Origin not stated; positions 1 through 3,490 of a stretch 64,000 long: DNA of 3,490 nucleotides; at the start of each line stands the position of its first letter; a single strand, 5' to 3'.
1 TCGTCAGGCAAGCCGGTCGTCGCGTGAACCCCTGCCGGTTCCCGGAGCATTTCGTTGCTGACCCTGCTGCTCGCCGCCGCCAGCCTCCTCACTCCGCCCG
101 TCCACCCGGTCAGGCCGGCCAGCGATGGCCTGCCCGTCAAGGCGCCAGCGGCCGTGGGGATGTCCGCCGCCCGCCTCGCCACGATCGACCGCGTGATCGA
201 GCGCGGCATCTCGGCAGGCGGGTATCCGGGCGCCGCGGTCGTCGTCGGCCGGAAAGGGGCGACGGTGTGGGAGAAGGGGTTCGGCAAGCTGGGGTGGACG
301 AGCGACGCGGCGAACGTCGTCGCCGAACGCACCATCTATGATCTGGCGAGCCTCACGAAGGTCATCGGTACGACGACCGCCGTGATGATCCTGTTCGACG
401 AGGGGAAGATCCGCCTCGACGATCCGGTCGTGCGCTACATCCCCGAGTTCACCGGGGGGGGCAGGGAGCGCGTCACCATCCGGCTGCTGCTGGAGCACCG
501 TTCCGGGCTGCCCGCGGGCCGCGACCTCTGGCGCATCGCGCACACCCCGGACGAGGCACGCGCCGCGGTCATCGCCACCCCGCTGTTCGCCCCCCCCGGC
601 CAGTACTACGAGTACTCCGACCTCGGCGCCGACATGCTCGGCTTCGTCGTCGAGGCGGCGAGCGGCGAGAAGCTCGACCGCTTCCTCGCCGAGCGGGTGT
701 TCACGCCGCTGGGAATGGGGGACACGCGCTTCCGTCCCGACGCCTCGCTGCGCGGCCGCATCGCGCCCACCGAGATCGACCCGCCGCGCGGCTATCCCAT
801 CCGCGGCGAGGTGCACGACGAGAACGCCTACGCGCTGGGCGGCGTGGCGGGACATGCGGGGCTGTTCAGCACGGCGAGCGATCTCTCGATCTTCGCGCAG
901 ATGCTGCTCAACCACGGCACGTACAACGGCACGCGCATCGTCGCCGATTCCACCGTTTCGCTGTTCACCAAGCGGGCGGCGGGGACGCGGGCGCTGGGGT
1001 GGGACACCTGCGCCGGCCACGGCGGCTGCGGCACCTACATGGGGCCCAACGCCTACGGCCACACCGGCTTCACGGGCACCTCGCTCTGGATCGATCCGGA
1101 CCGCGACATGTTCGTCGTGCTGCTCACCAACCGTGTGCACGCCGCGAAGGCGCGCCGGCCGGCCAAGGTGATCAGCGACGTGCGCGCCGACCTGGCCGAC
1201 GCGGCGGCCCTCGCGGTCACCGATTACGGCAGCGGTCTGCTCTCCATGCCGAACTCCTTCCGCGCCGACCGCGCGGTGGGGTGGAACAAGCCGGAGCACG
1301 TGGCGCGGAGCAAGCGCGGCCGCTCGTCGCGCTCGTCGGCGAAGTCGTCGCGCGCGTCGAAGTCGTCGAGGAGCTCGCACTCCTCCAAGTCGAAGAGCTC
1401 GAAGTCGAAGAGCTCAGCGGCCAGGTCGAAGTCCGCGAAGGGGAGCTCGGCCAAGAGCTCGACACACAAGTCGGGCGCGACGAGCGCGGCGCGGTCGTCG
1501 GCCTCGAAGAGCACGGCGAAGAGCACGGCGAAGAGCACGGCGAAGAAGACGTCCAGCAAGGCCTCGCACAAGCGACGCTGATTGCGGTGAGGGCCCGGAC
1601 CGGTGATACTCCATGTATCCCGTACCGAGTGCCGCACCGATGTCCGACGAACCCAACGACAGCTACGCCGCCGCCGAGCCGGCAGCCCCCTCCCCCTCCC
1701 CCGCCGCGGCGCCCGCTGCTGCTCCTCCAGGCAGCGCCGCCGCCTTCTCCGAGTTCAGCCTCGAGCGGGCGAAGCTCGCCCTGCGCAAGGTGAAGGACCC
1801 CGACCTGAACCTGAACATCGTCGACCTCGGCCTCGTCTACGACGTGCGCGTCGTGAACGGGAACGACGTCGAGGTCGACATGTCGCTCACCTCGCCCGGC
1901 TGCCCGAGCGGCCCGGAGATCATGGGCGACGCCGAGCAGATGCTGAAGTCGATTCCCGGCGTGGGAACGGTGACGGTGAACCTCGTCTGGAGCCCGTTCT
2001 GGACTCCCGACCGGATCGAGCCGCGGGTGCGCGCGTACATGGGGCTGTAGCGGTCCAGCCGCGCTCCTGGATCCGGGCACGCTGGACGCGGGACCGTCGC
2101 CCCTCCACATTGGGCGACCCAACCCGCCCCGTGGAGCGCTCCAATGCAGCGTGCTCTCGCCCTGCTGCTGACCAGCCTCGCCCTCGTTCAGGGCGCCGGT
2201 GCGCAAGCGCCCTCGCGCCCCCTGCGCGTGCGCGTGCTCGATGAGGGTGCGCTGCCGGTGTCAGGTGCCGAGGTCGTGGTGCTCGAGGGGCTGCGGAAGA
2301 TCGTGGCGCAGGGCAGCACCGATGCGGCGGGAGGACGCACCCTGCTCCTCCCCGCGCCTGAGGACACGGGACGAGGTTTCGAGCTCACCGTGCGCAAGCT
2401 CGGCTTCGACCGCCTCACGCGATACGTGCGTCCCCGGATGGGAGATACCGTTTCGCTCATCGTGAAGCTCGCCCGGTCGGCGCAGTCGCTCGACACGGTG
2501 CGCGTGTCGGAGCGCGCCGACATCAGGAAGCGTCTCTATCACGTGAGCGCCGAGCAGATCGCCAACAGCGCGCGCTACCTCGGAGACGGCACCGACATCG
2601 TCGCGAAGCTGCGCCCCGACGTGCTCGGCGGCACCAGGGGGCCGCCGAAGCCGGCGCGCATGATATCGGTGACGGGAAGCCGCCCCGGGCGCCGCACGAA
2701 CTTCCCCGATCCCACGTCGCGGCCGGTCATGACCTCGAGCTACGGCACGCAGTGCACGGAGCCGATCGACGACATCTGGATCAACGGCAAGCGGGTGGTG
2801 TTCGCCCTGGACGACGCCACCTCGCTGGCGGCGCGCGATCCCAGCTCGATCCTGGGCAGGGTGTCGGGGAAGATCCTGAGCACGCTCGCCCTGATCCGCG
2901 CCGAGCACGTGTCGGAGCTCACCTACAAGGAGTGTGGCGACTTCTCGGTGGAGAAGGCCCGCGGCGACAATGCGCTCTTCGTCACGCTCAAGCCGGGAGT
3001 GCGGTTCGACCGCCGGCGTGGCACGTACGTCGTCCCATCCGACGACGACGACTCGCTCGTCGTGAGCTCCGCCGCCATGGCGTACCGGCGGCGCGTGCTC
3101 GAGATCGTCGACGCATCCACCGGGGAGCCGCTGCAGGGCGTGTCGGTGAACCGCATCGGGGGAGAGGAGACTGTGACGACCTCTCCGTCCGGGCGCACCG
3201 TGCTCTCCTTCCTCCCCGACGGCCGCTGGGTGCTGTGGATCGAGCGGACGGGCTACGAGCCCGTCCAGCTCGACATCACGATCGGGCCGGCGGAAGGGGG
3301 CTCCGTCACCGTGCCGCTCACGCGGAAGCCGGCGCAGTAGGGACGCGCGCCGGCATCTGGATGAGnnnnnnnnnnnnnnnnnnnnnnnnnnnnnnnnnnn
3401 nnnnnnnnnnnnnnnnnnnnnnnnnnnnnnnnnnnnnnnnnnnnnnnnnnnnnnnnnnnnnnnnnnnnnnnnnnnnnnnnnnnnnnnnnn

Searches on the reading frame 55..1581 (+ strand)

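Call 45: search_protein_families(library=pfam, proteins=[window:55-1581:+], max_evalue=0.0001)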
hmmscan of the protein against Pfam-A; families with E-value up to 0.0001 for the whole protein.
window:55-1581:+ (508 aa): 1 family
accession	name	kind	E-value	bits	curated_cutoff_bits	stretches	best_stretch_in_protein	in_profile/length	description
PF00144.29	Beta-lactamase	-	4.2e-68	230.4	27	1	44-368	1-318/329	Beta-lactamase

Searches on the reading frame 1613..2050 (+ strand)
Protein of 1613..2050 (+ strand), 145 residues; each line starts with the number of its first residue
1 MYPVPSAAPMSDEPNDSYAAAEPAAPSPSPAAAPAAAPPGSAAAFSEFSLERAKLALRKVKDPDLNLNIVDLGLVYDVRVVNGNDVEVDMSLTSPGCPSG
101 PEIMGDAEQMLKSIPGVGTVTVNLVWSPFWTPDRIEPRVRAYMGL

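Call 45: search_protein_families(library=pfam, proteins=[window:1613-2050:+], max_evalue=0.0001)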
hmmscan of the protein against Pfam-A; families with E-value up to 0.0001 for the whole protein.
window:1613-2050:+ (145 aa): 1 family
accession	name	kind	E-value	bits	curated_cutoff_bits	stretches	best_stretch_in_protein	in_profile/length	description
PF01883.24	FeS_assembly_P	-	1e-18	67.8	23.5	1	56-122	7-73/73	Iron-sulfur cluster assembly protein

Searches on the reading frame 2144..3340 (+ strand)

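Call 45: search_protein_families(library=pfam, proteins=[window:2144-3340:+], max_evalue=0.0001)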
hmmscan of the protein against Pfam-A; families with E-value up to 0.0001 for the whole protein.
window:2144-3340:+ (398 aa): 2 families
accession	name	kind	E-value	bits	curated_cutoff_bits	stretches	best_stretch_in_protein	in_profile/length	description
PF13620.12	CarboxypepD_reg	-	8.4e-14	52.1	32.3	1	321-392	6-81/82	Carboxypeptidase regulatory-like domain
PF13715.12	CarbopepD_reg_2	-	2.1e-08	34.5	32.2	0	321-388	5-72/88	CarboxypepD_reg-like domain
